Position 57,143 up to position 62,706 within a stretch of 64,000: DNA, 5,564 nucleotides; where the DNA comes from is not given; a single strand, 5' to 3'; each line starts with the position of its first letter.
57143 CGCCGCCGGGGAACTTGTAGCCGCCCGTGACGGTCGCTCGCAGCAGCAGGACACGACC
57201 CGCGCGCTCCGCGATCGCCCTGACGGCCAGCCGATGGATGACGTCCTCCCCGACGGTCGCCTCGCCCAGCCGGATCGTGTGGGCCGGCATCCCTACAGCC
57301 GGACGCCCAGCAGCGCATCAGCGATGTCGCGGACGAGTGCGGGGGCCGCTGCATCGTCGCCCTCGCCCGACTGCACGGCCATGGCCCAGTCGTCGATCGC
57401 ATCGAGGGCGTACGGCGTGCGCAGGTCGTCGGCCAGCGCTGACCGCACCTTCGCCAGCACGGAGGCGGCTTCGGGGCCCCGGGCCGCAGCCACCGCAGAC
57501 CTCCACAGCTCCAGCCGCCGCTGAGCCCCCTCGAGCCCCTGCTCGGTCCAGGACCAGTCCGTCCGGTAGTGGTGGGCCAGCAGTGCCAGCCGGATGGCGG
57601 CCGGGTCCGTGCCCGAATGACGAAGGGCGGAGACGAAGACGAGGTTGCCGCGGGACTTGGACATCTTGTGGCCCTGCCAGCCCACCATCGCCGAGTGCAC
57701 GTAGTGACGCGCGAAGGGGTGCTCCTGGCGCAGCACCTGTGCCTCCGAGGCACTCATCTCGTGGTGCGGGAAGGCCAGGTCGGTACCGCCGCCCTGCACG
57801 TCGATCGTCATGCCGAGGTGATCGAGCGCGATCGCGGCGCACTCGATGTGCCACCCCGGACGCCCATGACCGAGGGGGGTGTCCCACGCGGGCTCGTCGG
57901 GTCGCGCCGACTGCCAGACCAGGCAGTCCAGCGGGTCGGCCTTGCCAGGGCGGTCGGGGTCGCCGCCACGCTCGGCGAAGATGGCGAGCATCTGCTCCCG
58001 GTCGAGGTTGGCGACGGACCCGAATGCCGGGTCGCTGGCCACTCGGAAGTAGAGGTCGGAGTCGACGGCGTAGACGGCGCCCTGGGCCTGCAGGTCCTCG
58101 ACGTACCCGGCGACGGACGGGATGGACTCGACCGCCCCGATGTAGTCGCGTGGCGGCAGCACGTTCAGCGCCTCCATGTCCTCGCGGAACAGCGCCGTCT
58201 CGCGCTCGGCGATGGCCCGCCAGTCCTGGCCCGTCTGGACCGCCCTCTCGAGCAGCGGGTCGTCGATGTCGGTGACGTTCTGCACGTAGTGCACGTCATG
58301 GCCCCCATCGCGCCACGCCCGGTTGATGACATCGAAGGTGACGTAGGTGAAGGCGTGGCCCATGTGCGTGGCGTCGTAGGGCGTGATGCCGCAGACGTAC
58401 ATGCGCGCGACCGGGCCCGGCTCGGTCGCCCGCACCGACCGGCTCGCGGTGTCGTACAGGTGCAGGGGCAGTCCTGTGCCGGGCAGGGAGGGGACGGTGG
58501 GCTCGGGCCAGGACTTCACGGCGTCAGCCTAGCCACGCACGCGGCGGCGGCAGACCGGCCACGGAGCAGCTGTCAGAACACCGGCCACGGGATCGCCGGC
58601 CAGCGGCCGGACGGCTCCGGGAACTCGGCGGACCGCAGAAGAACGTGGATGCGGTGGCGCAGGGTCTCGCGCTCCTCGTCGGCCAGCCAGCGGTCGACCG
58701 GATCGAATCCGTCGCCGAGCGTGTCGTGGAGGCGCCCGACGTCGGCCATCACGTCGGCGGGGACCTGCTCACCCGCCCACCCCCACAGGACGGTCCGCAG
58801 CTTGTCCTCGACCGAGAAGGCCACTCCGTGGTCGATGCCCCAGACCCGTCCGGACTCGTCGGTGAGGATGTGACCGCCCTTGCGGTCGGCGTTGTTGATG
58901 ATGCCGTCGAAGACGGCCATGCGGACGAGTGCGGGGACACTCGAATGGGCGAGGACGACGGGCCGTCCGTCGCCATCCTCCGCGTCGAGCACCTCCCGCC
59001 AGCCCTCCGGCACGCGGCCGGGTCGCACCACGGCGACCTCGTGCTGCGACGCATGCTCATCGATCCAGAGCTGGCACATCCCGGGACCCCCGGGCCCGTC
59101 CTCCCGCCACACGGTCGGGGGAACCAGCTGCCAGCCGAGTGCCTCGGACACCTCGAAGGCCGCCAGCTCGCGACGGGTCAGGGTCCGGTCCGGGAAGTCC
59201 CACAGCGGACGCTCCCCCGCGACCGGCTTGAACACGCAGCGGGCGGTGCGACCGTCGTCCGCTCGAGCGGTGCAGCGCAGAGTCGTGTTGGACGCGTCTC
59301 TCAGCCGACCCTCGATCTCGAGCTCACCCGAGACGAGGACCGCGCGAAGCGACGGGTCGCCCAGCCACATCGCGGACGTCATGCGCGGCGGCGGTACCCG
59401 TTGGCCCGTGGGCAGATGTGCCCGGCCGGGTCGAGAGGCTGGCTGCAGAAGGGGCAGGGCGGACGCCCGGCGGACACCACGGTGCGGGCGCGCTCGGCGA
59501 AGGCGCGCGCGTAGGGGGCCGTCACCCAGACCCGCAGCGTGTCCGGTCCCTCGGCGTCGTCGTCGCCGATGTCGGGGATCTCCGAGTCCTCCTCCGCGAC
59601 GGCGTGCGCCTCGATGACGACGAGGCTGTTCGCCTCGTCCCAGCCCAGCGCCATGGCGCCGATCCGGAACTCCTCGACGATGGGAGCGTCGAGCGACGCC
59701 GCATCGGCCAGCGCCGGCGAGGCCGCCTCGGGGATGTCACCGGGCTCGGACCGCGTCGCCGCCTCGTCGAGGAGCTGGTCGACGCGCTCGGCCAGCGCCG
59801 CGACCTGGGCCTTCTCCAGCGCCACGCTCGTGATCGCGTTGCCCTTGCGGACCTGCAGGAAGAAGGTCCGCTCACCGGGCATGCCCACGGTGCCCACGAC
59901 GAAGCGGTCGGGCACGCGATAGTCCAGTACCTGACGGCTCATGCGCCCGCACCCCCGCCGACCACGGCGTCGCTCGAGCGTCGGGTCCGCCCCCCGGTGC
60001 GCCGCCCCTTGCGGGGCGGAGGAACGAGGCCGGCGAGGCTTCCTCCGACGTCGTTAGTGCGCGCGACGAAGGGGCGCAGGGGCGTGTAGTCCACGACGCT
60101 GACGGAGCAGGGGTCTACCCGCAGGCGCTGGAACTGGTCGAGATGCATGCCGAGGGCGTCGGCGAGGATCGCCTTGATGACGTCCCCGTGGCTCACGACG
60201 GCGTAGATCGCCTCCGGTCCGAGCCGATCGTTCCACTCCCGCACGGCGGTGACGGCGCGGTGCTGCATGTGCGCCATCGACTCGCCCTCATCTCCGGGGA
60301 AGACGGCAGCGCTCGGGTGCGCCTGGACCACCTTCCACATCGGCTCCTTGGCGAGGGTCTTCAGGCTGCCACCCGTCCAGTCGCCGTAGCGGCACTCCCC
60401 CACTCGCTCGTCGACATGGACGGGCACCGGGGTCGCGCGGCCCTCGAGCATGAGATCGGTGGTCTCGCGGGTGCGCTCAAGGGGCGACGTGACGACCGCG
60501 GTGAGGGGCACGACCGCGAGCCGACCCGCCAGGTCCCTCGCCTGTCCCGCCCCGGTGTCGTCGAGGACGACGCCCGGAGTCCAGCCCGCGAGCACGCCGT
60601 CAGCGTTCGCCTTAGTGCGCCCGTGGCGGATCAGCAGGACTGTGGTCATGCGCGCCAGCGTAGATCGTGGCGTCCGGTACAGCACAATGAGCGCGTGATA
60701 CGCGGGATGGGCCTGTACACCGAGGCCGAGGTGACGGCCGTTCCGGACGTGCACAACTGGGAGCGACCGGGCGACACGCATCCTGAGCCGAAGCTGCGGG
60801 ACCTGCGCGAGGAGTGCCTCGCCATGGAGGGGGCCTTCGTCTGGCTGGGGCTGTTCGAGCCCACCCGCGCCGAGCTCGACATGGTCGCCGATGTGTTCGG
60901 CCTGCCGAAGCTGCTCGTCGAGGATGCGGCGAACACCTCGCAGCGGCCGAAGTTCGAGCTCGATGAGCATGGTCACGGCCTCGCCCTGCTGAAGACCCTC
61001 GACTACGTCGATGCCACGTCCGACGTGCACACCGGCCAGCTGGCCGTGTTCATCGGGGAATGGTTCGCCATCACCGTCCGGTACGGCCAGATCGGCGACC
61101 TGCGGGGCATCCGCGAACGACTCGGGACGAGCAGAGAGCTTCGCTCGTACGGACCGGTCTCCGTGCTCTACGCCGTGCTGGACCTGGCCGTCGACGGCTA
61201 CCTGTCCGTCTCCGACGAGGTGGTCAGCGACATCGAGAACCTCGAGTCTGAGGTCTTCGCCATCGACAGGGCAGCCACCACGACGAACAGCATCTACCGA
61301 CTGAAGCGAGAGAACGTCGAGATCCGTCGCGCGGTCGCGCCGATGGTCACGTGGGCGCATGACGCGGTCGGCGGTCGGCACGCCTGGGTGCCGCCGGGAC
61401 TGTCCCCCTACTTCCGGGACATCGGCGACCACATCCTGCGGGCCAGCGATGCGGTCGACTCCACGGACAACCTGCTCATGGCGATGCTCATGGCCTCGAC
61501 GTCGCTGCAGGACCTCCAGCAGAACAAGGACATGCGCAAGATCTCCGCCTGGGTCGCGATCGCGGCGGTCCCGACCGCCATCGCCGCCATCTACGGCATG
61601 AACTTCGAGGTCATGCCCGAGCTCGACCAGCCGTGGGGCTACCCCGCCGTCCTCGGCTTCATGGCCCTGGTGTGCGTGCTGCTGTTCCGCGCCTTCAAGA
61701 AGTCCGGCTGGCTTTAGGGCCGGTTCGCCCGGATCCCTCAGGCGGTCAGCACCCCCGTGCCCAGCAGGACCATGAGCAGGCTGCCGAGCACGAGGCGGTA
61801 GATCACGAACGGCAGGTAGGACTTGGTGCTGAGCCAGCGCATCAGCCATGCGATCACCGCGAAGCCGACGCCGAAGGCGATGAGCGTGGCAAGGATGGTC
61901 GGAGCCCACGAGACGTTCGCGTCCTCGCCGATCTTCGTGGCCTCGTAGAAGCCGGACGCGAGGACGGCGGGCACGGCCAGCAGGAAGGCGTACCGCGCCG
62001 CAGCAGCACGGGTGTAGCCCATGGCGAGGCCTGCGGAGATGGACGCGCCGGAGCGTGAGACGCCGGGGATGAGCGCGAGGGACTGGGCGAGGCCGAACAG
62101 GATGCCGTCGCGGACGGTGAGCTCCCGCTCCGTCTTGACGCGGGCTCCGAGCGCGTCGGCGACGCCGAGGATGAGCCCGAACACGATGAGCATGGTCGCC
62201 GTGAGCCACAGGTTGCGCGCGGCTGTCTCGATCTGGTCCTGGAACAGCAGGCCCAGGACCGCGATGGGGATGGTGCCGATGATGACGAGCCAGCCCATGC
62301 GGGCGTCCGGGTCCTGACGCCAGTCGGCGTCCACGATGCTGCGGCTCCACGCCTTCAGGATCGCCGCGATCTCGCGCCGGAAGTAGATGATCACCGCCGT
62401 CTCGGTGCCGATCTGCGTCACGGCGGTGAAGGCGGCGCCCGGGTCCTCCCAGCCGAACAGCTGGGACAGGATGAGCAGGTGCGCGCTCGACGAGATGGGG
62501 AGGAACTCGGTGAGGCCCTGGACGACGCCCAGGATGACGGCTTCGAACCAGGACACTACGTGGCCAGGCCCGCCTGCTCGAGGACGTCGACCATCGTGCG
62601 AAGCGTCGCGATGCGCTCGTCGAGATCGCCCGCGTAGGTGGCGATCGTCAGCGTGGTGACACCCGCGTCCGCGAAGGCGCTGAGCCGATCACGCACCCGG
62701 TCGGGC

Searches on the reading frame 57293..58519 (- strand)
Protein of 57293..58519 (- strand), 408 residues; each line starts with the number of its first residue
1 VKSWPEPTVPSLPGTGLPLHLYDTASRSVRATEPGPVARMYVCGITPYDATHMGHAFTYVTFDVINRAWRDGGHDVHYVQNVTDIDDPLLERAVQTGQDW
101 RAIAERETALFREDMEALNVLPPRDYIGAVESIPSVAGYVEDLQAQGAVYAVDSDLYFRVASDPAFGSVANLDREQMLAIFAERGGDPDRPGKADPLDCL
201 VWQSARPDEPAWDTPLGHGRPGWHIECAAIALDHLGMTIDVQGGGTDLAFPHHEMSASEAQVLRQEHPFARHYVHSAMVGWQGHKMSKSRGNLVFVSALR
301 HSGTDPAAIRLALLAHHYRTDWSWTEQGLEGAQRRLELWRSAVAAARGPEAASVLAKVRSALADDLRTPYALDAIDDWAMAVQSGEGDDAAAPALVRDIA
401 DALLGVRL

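Call 26: search_protein_families(library=pfam, proteins=[window:57293-58519:-], max_evalue=0.00001)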
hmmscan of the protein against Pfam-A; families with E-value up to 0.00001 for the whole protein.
window:57293-58519:- (408 aa): 3 families
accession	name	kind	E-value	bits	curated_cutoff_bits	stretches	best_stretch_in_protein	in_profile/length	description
PF01406.26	tRNA-synt_1e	-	1.3e-83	281.3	27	1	39-333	11-300/301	tRNA synthetases class I (C) catalytic domain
PF09334.17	tRNA-synt_1g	-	8.6e-09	35.1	20.1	0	49-120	12-83/391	tRNA synthetases class I (M)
PF00133.28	tRNA-synt_1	-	2.3e-08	33.7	22.7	1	240-323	330-412/414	tRNA synthetases class I (I, L, M and V)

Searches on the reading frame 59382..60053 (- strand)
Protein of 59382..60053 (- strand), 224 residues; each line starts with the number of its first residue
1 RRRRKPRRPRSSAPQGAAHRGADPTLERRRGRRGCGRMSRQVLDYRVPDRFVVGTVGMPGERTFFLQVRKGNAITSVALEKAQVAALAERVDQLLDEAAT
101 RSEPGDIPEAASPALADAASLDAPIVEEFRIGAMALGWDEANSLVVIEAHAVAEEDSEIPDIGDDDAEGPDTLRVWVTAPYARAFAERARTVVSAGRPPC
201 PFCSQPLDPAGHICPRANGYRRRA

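Call 26: search_protein_families(library=pfam, proteins=[window:59382-60053:-], max_evalue=0.00001)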
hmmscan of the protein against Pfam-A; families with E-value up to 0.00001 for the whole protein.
window:59382-60053:- (224 aa): 1 family
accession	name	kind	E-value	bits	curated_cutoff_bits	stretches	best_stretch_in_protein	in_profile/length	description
PF11290.13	DUF3090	-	1.3e-64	217.5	27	1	44-214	2-170/170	Protein of unknown function (DUF3090)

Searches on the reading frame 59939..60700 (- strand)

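Call 26: search_protein_families(library=pfam, proteins=[window:59939-60700:-], max_evalue=0.00001)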
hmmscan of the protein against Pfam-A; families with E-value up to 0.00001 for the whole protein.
window:59939-60700:- (253 aa): 1 family
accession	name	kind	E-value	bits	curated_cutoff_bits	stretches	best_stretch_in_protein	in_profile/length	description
PF00300.27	His_Phos_1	-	1.6e-45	155.6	21.7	1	21-217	1-193/194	Histidine phosphatase superfamily (branch 1)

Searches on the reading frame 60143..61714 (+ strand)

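Call 41: search_protein_families(library=pfam, proteins=[window:60143-61714:+], max_evalue=0.0001)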
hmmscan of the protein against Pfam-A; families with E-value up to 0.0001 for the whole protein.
window:60143-61714:+ (524 aa): 1 family
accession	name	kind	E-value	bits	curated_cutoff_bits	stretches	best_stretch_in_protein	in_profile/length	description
PF01544.23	CorA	-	9.7e-51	173.2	27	1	230-520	2-292/292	CorA-like Mg2+ transporter protein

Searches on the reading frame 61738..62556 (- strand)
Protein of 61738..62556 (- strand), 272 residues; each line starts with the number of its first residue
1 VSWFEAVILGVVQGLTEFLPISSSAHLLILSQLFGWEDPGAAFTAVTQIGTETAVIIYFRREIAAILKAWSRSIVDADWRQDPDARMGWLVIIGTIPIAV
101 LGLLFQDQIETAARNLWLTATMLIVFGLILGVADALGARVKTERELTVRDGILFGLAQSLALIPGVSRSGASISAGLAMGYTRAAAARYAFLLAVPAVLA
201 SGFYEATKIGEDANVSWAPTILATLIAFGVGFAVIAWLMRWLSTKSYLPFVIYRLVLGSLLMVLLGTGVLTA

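Call 41: search_protein_families(library=pfam, proteins=[window:61738-62556:-], max_evalue=0.0001)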
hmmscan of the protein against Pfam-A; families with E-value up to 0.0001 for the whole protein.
window:61738-62556:- (272 aa): 1 family
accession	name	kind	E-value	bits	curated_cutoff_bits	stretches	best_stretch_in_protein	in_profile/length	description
PF02673.24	BacA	-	3e-83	279.9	33.4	1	6-259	1-256/257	Bacitracin resistance protein BacA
